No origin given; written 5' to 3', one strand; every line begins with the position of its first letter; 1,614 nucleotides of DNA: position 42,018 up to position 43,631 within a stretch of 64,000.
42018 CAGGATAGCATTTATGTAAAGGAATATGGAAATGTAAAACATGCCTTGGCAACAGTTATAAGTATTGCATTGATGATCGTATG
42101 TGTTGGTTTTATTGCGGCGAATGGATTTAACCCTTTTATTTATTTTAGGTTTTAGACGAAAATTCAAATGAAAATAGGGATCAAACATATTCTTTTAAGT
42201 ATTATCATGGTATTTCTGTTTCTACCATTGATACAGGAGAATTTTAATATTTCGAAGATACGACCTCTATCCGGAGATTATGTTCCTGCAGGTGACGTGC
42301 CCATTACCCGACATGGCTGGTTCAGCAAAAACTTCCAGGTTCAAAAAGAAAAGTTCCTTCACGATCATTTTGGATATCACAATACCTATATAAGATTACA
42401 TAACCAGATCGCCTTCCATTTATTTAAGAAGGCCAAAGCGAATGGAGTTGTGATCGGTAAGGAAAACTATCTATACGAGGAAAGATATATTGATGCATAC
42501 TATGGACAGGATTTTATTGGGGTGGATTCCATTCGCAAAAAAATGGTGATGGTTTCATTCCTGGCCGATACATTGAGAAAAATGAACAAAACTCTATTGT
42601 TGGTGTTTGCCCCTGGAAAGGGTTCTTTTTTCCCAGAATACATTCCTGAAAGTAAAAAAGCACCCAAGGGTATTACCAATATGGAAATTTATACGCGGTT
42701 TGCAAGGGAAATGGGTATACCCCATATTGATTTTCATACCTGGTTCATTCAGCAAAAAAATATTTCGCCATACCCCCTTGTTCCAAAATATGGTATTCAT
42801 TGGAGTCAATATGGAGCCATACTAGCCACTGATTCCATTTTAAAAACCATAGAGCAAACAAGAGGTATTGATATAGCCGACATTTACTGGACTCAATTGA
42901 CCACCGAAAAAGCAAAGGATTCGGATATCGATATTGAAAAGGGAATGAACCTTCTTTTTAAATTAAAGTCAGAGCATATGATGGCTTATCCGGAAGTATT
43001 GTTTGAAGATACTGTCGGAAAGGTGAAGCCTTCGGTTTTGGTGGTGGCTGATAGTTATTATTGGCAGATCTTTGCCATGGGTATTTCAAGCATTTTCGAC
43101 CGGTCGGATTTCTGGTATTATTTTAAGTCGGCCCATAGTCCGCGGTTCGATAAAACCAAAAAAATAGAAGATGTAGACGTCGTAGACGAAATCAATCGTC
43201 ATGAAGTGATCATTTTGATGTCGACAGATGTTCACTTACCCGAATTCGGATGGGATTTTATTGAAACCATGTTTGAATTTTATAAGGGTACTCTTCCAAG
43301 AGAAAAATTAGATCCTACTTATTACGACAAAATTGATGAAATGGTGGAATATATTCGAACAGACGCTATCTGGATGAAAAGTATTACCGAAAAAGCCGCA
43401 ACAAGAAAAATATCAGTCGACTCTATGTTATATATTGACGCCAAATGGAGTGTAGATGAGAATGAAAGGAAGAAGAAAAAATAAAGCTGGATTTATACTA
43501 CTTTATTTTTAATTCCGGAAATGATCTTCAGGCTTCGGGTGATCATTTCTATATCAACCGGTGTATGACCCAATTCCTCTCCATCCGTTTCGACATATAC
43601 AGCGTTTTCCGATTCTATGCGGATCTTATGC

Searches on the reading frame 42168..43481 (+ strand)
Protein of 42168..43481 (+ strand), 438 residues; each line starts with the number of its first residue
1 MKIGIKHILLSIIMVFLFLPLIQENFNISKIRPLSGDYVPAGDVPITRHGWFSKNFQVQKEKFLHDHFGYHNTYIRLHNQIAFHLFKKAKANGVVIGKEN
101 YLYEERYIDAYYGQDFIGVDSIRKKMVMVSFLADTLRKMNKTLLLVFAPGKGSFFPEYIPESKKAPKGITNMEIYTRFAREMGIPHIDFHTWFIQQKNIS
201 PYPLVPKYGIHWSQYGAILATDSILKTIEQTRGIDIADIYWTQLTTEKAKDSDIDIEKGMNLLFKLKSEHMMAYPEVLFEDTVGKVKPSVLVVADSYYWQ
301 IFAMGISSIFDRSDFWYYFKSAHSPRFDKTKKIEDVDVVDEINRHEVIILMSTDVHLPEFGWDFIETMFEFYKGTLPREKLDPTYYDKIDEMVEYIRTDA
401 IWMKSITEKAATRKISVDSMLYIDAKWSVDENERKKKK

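Call 11: search_protein_families(library=pfam, proteins=[window:42168-43481:+], max_evalue=0.01)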
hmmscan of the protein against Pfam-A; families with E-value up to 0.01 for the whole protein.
window:42168-43481:+ (438 aa): 1 family
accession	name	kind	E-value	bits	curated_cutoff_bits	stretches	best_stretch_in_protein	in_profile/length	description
PF16822.11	ALGX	-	2.5e-08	34.4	26.5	1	94-249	1-149/268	SGNH hydrolase-like domain, acetyltransferase AlgX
